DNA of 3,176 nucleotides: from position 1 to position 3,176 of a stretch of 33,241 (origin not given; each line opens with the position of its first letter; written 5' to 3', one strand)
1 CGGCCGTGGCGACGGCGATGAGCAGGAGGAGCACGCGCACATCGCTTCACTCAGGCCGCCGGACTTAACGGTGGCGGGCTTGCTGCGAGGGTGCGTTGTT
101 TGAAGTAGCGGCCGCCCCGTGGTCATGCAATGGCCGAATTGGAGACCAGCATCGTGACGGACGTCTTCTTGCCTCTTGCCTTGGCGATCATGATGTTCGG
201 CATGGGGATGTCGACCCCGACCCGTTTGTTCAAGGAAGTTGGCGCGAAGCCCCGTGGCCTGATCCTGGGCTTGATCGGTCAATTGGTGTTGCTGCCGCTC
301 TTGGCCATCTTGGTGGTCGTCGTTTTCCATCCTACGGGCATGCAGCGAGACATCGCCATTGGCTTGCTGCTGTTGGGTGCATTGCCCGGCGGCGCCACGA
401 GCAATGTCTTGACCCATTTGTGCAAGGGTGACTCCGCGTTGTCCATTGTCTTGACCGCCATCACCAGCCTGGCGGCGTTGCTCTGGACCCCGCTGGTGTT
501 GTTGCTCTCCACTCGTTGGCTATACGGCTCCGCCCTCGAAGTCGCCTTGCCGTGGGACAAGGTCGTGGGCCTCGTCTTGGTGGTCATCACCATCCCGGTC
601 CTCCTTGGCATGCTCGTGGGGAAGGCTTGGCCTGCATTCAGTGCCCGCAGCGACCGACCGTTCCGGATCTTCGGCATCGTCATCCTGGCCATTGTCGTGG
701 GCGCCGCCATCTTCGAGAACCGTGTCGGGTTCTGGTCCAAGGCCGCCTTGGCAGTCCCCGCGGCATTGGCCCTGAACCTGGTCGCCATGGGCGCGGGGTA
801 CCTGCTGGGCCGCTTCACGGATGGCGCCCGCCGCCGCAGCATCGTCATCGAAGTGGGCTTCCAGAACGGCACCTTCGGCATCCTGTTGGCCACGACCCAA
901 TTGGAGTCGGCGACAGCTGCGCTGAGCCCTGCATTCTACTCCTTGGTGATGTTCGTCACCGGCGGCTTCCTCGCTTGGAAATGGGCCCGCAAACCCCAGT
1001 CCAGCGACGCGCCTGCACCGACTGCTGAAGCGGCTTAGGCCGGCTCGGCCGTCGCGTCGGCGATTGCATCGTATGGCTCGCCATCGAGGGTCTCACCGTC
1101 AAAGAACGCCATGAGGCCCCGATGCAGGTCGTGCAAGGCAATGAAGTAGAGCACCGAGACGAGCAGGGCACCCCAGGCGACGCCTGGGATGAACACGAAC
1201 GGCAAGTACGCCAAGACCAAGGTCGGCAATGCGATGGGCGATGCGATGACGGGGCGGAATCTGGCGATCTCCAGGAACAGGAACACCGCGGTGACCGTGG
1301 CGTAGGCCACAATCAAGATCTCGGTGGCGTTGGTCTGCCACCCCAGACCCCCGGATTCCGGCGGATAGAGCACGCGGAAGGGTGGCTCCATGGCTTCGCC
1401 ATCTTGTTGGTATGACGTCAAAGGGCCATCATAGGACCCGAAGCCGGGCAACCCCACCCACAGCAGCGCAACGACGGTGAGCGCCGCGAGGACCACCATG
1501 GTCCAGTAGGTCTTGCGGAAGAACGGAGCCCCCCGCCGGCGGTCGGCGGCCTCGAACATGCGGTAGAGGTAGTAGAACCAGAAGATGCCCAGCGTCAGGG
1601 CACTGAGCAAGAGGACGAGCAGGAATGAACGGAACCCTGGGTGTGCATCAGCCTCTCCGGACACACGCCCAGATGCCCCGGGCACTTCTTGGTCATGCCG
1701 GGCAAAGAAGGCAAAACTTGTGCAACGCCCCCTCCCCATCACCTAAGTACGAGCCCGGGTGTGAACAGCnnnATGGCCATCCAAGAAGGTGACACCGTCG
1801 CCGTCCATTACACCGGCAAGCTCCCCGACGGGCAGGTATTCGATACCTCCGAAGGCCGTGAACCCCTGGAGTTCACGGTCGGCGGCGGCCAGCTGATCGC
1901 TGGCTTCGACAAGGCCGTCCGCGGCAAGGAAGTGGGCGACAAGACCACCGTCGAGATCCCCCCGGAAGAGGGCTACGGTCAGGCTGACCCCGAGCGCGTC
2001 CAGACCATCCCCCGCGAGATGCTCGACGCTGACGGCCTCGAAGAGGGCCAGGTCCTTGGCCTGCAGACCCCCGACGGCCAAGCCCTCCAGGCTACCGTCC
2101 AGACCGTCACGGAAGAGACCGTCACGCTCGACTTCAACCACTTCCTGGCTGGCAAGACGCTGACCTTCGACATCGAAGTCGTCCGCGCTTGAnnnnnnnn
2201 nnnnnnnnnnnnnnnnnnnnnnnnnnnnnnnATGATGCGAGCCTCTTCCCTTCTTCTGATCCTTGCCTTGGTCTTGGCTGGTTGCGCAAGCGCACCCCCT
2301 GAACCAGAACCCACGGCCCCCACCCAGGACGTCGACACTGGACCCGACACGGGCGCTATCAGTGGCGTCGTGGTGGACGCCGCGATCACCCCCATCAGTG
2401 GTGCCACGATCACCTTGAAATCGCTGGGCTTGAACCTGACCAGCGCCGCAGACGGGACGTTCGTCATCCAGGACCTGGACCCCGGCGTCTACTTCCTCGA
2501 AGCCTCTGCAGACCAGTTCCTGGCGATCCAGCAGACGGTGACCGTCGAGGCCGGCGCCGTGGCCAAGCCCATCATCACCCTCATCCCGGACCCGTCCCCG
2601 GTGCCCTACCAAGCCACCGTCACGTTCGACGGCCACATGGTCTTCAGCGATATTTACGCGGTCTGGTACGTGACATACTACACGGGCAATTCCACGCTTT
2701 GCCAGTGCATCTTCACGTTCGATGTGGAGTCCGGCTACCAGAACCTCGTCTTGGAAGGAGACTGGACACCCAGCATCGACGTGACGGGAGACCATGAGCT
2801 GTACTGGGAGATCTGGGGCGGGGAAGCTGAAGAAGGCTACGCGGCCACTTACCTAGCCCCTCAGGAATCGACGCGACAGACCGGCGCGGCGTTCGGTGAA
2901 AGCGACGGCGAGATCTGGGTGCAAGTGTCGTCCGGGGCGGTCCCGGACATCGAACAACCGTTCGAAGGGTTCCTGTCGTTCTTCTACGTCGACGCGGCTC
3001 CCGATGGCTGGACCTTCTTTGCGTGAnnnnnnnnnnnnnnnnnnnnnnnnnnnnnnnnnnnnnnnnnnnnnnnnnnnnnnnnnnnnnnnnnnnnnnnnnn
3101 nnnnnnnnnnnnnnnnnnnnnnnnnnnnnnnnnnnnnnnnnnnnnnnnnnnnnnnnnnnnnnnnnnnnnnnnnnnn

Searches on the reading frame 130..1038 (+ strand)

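Call 85: search_protein_families(library=pfam, proteins=[window:130-1038:+], max_evalue=0.001)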
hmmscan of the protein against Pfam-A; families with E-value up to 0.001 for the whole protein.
window:130-1038:+ (302 aa): 2 families
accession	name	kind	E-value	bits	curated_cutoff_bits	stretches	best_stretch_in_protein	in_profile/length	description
PF01758.21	SBF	-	7.7e-35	120.7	24.3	1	15-197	1-184/191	Sodium Bile acid symporter family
PF13593.11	SBF_like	-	7.3e-13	48.9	25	1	17-260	36-282/313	SBF-like CPA transporter family (DUF4137)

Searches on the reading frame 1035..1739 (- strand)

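Call 85: search_protein_families(library=pfam, proteins=[window:1035-1739:-], max_evalue=0.001)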
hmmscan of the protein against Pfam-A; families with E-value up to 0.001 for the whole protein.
window:1035-1739:- (234 aa): 1 family
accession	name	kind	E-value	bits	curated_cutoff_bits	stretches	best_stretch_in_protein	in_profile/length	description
PF14018.11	DUF4234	-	8.4e-05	23.1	25.3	1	37-84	1-47/70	Domain of unknown function (DUF4234)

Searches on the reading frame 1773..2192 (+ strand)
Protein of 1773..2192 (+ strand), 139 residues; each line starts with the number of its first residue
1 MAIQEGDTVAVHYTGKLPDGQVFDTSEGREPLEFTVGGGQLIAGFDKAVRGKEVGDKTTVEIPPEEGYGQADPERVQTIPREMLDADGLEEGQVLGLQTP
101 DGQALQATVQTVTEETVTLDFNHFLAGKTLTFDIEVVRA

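Call 85: search_protein_families(library=pfam, proteins=[window:1773-2192:+], max_evalue=0.001)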
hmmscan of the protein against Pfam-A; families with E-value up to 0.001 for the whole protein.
window:1773-2192:+ (139 aa): 1 family
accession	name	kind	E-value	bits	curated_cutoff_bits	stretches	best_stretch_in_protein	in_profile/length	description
PF00254.34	FKBP_C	-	1.8e-24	86.3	21.1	1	3-136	5-93/94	FKBP-type peptidyl-prolyl cis-trans isomerase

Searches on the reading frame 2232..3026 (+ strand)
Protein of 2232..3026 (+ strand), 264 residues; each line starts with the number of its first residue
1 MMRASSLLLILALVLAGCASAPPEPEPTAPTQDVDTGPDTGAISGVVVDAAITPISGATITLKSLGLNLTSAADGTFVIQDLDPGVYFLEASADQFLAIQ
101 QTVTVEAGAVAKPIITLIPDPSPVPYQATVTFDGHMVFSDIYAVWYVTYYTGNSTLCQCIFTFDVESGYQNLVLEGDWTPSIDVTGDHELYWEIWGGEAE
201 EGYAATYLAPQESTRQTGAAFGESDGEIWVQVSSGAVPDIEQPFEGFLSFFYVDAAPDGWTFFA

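Call 85: search_protein_families(library=pfam, proteins=[window:2232-3026:+], max_evalue=0.001)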
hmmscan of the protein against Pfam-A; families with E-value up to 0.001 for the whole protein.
window:2232-3026:+ (264 aa): 2 families
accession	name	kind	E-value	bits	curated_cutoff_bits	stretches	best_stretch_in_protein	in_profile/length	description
PF13620.12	CarboxypepD_reg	-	7.5e-14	52.3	32.3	1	43-112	2-76/82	Carboxypeptidase regulatory-like domain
PF13715.12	CarbopepD_reg_2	-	4e-08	33.6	32.2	1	43-110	1-69/88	CarboxypepD_reg-like domain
